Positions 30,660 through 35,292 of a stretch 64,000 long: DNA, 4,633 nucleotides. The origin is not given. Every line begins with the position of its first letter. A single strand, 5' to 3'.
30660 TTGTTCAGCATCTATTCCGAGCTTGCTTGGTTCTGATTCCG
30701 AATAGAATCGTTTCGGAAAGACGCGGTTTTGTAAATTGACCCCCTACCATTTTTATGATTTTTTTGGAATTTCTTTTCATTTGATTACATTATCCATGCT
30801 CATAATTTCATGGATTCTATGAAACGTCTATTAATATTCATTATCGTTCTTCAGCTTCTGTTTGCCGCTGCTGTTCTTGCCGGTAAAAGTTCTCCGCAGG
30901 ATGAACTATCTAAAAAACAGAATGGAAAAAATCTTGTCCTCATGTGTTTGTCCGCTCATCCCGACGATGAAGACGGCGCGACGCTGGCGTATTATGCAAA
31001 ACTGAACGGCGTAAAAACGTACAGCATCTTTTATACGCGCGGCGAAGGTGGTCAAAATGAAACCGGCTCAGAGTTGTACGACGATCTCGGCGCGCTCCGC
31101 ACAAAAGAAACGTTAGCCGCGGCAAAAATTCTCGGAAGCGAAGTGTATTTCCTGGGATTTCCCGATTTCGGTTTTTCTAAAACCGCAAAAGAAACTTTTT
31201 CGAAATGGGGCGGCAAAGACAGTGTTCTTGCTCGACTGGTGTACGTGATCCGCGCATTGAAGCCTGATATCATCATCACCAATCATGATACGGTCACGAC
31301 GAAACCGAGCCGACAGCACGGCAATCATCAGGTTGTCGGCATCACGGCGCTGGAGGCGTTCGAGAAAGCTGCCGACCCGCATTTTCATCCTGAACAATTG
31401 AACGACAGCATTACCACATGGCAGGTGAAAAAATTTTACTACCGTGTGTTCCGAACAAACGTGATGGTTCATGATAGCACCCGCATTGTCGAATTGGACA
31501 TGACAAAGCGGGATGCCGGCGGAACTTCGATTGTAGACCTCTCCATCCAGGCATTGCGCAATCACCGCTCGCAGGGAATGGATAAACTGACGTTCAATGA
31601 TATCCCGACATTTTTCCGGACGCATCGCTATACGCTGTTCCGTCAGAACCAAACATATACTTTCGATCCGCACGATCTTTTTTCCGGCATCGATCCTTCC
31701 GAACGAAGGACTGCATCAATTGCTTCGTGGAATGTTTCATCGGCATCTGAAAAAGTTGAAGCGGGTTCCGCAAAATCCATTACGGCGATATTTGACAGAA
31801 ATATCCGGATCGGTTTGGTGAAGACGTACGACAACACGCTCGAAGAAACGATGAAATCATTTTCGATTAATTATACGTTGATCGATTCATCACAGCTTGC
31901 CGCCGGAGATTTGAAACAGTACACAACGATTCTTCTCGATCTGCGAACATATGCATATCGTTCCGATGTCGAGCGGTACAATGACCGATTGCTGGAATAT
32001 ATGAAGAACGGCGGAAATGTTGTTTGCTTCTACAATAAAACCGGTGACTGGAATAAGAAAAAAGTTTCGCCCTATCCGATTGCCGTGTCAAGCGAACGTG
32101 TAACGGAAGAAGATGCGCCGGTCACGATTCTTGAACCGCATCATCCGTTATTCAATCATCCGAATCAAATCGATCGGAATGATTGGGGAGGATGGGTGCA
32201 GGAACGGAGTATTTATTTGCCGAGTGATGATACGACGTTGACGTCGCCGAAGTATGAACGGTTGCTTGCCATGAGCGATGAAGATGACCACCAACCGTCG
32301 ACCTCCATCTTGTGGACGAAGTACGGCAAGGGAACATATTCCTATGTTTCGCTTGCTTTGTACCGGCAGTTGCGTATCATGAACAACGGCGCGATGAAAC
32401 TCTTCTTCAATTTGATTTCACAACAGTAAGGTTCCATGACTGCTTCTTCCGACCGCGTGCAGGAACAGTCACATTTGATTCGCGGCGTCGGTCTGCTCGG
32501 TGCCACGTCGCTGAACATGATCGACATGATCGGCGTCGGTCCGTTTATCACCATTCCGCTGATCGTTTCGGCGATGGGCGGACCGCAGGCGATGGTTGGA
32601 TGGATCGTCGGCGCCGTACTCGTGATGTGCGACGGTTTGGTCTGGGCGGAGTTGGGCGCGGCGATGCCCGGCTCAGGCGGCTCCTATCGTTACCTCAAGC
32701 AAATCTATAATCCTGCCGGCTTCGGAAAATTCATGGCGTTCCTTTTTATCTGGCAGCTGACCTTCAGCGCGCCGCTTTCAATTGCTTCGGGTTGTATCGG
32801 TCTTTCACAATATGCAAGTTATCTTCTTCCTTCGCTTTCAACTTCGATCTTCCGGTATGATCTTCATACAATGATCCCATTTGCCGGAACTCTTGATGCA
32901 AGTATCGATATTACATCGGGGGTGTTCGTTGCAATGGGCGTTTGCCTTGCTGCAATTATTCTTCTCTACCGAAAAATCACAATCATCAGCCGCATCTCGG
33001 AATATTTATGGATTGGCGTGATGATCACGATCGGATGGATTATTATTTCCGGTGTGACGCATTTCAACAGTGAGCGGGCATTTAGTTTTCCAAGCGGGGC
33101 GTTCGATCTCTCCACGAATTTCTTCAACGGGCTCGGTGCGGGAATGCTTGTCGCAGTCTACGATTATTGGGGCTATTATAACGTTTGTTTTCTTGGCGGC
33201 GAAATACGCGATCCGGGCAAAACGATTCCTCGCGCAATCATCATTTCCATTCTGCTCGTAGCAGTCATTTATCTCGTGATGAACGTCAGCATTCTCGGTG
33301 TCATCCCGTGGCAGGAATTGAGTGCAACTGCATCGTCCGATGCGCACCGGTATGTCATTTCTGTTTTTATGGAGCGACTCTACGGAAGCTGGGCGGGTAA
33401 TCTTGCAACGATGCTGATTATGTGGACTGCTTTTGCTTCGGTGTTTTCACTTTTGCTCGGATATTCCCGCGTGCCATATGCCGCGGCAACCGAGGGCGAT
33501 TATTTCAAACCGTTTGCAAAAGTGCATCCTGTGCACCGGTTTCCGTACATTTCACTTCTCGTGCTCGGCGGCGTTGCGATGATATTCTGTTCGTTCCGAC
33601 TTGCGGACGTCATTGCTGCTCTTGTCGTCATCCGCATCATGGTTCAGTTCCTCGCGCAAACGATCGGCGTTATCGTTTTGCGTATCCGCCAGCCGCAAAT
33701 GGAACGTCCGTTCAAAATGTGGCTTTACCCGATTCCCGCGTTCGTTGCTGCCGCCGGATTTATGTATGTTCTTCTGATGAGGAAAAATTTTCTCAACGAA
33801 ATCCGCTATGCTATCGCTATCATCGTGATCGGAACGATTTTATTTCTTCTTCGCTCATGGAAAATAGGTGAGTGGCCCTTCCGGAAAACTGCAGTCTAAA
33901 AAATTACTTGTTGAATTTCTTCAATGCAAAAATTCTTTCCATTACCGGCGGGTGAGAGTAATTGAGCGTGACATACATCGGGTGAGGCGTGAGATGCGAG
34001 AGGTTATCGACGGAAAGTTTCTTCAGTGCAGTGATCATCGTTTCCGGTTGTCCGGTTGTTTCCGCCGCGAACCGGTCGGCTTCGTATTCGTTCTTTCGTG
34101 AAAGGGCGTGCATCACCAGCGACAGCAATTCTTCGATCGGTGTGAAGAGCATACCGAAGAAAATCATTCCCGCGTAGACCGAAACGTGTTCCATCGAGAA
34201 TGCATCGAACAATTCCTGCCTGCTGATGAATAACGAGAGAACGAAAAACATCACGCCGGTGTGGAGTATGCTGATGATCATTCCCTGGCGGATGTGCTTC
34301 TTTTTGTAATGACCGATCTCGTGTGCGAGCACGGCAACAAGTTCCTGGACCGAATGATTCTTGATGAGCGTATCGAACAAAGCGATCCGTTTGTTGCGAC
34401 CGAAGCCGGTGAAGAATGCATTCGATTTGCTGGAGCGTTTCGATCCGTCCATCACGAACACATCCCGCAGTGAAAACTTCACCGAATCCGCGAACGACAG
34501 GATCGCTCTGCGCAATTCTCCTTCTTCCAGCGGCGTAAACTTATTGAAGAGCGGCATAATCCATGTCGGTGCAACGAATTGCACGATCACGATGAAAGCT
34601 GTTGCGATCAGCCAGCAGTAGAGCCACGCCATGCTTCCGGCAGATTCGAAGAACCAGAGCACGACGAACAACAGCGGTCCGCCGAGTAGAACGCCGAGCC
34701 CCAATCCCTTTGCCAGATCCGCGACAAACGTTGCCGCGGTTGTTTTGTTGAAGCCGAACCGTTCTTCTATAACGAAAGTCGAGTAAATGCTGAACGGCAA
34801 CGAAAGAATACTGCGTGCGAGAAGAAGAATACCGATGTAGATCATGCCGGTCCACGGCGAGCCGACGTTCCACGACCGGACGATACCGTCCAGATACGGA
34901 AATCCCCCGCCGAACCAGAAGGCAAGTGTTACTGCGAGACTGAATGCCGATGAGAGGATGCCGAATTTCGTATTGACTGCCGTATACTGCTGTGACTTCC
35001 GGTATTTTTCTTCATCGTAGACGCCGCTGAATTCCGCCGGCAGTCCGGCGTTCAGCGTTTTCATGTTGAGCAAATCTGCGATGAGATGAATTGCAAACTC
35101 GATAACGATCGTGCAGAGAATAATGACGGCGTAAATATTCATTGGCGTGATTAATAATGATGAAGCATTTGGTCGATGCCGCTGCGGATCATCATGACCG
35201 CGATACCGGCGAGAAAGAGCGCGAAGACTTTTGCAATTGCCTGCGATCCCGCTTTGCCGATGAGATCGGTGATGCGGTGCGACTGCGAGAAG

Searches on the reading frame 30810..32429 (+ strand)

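Call 23: search_protein_families(library=pfam, proteins=[window:30810-32429:+], max_evalue=0.001)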
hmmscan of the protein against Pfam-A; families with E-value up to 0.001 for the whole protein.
window:30810-32429:+ (539 aa): 2 families
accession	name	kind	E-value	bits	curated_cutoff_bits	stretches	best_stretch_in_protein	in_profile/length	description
PF02585.22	PIG-L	-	1e-20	75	28.2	1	45-183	1-128/129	GlcNAc-PI de-N-acetylase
PF09960.14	DUF2194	-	0.00054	18.9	30.4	1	338-410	51-121/582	Uncharacterised protein conserved in bacteria (DUF2194)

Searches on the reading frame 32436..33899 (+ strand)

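Call 23: search_protein_families(library=pfam, proteins=[window:32436-33899:+], max_evalue=0.001)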
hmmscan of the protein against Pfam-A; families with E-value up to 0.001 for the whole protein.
window:32436-33899:+ (487 aa): 2 families
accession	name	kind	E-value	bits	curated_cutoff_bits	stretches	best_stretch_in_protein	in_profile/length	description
PF13520.12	AA_permease_2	-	1.7e-44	152.9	27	1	19-466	2-423/427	Amino acid permease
PF00324.27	AA_permease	-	9.4e-24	84.3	24.6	1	24-448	3-419/470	Amino acid permease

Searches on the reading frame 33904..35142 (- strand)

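Call 23: search_protein_families(library=pfam, proteins=[window:33904-35142:-], max_evalue=0.001)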
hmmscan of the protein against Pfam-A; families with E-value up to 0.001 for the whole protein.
window:33904-35142:- (412 aa): 2 families
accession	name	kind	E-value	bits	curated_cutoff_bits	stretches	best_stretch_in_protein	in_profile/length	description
PF16491.10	Peptidase_M48_N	-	1.3e-60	204.7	27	1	26-201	4-179/179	CAAX prenyl protease N-terminal, five membrane helices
PF01435.24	Peptidase_M48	-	5.3e-42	144.2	20.3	1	204-409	1-184/186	Peptidase family M48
